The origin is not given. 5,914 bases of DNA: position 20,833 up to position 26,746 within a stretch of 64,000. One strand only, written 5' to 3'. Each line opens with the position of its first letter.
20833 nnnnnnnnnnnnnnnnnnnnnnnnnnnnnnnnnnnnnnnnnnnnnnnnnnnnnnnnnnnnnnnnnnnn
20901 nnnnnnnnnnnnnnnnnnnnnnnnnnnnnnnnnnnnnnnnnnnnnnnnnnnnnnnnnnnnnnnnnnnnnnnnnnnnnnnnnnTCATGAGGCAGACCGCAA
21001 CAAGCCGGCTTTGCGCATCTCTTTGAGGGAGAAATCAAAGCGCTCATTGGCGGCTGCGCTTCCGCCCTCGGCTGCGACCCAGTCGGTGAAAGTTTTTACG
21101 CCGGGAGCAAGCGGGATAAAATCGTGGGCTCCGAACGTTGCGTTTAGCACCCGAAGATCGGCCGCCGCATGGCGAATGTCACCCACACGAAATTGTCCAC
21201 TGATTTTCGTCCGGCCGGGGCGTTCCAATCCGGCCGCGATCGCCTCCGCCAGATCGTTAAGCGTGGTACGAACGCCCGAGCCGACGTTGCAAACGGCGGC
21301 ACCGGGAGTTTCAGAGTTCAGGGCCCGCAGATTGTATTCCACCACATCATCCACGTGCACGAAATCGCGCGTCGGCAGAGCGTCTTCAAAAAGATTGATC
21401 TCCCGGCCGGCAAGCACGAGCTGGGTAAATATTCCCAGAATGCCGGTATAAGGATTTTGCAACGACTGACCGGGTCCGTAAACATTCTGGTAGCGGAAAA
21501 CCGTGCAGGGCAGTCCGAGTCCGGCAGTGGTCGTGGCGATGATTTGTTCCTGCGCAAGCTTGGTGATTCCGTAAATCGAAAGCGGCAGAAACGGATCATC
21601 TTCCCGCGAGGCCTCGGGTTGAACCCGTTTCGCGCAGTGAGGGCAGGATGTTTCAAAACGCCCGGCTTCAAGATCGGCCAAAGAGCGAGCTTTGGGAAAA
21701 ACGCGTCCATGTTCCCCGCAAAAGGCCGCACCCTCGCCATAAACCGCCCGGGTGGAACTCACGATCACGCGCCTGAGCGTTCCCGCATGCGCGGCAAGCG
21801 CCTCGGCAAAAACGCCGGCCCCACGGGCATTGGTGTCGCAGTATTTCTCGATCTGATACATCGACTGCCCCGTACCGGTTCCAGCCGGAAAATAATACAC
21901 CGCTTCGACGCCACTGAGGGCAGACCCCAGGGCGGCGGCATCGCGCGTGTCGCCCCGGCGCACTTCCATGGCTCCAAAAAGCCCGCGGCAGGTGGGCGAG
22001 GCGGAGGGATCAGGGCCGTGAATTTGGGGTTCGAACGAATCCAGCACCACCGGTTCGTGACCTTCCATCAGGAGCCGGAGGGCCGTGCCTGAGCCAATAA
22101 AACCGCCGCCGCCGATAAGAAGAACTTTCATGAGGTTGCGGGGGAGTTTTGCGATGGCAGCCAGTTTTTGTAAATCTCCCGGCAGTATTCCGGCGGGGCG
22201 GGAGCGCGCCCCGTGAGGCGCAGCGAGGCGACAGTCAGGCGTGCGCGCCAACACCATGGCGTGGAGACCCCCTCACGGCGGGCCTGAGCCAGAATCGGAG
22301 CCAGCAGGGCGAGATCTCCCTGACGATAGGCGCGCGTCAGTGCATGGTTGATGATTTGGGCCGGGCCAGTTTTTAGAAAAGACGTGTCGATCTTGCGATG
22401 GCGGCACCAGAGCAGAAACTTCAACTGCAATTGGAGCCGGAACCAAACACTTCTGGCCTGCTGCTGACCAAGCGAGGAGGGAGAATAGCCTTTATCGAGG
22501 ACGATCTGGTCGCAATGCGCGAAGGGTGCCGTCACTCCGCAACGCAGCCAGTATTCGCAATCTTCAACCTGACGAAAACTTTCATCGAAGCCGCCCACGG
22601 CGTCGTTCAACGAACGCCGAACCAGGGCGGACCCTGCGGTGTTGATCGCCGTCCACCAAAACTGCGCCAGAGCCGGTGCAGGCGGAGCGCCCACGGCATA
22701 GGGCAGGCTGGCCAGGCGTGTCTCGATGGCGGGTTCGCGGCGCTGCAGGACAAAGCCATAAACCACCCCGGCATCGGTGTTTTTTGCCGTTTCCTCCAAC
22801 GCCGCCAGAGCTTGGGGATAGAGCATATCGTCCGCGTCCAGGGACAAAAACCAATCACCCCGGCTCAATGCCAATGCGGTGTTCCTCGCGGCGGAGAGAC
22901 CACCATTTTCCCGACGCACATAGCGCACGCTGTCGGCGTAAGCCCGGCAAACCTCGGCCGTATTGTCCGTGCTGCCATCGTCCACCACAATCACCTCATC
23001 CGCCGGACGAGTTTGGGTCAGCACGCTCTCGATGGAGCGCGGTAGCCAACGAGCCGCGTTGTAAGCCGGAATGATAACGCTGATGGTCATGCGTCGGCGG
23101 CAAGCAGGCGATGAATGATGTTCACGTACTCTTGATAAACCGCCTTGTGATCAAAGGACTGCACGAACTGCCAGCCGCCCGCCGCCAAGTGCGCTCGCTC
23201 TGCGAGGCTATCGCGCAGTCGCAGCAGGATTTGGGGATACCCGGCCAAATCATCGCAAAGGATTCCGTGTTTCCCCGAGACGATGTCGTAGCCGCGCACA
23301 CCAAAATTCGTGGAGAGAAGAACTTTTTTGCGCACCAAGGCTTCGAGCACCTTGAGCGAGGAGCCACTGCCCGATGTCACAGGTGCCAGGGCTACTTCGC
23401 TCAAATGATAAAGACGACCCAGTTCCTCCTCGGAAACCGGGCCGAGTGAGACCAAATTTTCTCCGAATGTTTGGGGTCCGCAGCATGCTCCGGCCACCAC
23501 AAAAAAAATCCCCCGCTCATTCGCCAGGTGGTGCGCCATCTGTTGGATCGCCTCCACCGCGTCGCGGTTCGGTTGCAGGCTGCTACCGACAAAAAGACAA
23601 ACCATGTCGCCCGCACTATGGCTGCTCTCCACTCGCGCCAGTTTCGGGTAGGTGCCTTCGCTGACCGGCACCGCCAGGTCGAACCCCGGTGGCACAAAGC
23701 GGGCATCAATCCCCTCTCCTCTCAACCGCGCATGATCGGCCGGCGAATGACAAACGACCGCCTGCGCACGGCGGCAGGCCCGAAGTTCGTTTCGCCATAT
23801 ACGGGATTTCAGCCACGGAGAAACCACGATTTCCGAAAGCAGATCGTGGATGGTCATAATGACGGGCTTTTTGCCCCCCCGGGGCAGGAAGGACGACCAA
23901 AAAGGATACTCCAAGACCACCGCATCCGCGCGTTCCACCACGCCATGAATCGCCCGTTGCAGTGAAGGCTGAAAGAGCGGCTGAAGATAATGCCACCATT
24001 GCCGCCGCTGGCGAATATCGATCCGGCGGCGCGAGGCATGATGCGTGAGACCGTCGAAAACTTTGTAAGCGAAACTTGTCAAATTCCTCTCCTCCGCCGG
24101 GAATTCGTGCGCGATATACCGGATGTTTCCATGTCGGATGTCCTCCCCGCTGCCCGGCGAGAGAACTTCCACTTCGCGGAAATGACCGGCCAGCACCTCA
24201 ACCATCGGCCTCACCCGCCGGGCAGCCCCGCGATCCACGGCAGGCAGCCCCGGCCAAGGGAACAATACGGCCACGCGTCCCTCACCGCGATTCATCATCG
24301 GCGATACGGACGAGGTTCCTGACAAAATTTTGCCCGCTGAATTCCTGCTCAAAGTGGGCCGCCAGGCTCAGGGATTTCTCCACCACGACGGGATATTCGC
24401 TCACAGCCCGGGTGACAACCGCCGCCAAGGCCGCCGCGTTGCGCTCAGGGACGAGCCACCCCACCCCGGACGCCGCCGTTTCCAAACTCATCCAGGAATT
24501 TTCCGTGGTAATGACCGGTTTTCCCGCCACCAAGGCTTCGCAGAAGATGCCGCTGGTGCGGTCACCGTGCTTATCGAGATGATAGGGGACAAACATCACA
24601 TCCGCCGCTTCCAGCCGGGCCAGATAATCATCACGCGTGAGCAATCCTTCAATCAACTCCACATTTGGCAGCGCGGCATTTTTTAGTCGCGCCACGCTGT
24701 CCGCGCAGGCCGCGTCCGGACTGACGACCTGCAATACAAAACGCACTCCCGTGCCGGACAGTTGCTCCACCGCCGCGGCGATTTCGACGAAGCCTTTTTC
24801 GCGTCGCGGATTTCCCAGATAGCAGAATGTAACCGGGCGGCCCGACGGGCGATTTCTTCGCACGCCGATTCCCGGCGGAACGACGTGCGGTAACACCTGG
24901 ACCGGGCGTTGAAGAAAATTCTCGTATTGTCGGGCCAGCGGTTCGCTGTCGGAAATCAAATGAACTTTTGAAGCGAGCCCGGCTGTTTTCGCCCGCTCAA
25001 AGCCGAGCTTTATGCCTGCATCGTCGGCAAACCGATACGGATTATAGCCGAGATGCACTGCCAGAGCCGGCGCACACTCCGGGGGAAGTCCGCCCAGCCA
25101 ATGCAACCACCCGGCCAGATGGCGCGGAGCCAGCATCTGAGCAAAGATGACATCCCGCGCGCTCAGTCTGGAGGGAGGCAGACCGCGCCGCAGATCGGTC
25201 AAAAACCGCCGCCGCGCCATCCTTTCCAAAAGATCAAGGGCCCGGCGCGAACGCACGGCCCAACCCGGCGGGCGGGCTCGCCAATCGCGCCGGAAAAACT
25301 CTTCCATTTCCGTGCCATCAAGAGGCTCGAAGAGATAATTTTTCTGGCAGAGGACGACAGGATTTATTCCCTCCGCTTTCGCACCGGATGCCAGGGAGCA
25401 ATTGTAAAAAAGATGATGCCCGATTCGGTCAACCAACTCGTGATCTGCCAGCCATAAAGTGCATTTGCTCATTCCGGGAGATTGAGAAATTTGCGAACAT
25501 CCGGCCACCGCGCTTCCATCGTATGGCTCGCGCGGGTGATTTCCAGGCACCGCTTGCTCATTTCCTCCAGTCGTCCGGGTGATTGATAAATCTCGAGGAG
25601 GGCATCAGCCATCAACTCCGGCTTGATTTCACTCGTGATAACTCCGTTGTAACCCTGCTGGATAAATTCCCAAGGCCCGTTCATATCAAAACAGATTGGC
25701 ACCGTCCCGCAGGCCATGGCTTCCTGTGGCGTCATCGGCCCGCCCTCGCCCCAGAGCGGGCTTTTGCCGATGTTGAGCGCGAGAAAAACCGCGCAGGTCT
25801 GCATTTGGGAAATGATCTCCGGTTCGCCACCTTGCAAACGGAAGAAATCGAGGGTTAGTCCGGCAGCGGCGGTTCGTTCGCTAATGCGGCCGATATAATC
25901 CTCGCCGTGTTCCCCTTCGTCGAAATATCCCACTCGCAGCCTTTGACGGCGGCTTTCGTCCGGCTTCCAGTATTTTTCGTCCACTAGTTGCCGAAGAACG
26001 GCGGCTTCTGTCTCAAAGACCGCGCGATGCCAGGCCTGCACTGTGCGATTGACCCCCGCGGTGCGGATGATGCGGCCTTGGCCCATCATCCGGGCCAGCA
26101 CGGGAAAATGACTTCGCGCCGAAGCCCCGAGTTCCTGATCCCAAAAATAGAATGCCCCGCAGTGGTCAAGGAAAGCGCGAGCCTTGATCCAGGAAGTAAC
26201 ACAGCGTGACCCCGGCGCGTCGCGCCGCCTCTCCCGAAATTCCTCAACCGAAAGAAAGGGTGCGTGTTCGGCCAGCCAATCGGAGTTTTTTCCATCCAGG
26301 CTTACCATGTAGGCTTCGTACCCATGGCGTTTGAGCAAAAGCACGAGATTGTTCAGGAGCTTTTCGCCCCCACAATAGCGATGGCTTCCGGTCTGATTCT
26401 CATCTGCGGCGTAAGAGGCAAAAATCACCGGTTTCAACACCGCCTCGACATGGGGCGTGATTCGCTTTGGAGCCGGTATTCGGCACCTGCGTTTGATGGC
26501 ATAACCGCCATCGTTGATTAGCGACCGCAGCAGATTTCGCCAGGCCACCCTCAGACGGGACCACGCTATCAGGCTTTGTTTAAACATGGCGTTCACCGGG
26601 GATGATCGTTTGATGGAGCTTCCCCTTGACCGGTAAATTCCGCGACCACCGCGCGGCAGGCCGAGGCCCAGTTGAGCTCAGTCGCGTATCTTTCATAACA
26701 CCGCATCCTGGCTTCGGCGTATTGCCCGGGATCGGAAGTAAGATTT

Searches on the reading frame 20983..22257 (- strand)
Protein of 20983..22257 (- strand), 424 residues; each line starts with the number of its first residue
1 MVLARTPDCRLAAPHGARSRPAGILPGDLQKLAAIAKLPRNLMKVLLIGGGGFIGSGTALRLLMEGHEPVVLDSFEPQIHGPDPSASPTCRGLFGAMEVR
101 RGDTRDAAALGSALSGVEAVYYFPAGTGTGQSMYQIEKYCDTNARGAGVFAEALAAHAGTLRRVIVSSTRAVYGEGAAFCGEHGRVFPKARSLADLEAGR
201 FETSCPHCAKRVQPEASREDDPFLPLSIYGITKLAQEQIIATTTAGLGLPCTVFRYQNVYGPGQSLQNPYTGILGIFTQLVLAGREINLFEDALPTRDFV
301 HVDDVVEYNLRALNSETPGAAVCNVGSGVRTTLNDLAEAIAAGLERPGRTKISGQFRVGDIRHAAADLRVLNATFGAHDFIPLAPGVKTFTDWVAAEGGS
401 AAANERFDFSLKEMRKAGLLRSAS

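Call 61: search_protein_families(library=pfam, proteins=[window:20983-22257:-], max_evalue=0.001)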
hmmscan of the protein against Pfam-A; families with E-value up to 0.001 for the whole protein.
window:20983-22257:- (424 aa): 6 families
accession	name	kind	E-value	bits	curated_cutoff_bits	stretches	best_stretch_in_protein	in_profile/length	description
PF01370.27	Epimerase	-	1.3e-34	120.1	20.9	2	215-326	128-240/240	NAD dependent epimerase/dehydratase family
PF16363.11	GDP_Man_Dehyd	-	1.8e-23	84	27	2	214-346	138-268/332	GDP-mannose 4,6 dehydratase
PF07993.18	NAD_binding_4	-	2e-05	24.3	20.1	1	133-306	102-255/258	Male sterility protein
PF02719.21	Polysacc_synt_2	-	2.4e-05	24.1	20.2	0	224-342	133-245/293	Polysaccharide biosynthesis protein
PF04321.23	RmlD_sub_bind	-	7.7e-05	22.3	27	0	216-296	112-184/287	RmlD substrate binding domain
PF01073.25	3Beta_HSD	-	0.00039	20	22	0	47-174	2-122/280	3-beta hydroxysteroid dehydrogenase/isomerase family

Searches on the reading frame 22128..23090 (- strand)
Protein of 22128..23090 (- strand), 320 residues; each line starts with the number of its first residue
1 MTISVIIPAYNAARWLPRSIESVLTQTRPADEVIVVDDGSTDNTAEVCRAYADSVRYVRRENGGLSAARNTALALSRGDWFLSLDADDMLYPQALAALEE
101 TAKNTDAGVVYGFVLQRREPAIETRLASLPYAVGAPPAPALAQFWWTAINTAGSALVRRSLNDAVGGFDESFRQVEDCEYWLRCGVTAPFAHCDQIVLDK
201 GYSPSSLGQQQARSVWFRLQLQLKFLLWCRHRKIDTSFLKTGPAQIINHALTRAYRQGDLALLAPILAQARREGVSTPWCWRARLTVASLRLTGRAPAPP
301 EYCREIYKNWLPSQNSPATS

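Call 61: search_protein_families(library=pfam, proteins=[window:22128-23090:-], max_evalue=0.001)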
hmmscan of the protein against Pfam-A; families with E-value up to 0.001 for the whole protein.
window:22128-23090:- (320 aa): 4 families
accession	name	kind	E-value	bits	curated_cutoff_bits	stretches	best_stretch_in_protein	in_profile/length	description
PF00535.33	Glycos_transf_2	-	5.2e-39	134.3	23.3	1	4-164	1-166/168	Glycosyl transferase family 2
PF13641.12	Glyco_tranf_2_3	-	1.7e-15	58.1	27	1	3-184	3-194/230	Glycosyltransferase like family 2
PF10111.15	Glyco_tranf_2_2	-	4e-11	43.3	27.3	1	4-190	1-205/276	Glycosyltransferase like family 2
PF13704.12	Glyco_tranf_2_4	-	1.1e-06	29.4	27.5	1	18-91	9-85/98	Glycosyl transferase family 2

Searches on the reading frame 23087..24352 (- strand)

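Call 61: search_protein_families(library=pfam, proteins=[window:23087-24352:-], max_evalue=0.001)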
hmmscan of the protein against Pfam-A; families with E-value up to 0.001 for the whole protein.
window:23087-24352:- (421 aa): 4 families
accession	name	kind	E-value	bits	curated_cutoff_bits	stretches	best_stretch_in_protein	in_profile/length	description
PF13439.12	Glyco_transf_4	-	8e-10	39.4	28.5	1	42-227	3-169/170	Glycosyltransferase Family 4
PF13579.12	Glyco_trans_4_4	-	2.8e-08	34.7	29.7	1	42-222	2-157/158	Glycosyl transferase 4-like domain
PF13692.12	Glyco_trans_1_4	-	3e-08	34.5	27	1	251-374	3-134/142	Glycosyl transferases group 1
PF00534.26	Glycos_transf_1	-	0.00078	19.5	26.4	0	296-367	71-141/172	Glycosyl transferases group 1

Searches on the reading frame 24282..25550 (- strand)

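Call 61: search_protein_families(library=pfam, proteins=[window:24282-25550:-], max_evalue=0.001)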
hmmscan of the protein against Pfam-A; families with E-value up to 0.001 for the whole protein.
window:24282-25550:- (422 aa): 2 families
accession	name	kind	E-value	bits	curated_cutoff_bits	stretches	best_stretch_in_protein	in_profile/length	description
PF13692.12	Glyco_trans_1_4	-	6.4e-09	36.7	27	1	241-383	3-140/142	Glycosyl transferases group 1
PF00534.26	Glycos_transf_1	-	1e-07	32.1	26.4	1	237-385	13-158/172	Glycosyl transferases group 1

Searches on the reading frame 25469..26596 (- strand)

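Call 61: search_protein_families(library=pfam, proteins=[window:25469-26596:-], max_evalue=0.001)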
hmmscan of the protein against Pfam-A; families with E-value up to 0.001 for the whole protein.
window:25469-26596:- (375 aa): 2 families
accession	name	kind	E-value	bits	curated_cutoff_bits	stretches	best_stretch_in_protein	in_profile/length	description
PF00534.26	Glycos_transf_1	-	5.9e-12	45.9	26.4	1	257-348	80-167/172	Glycosyl transferases group 1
PF13692.12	Glyco_trans_1_4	-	1.1e-08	35.9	27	1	252-338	61-141/142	Glycosyl transferases group 1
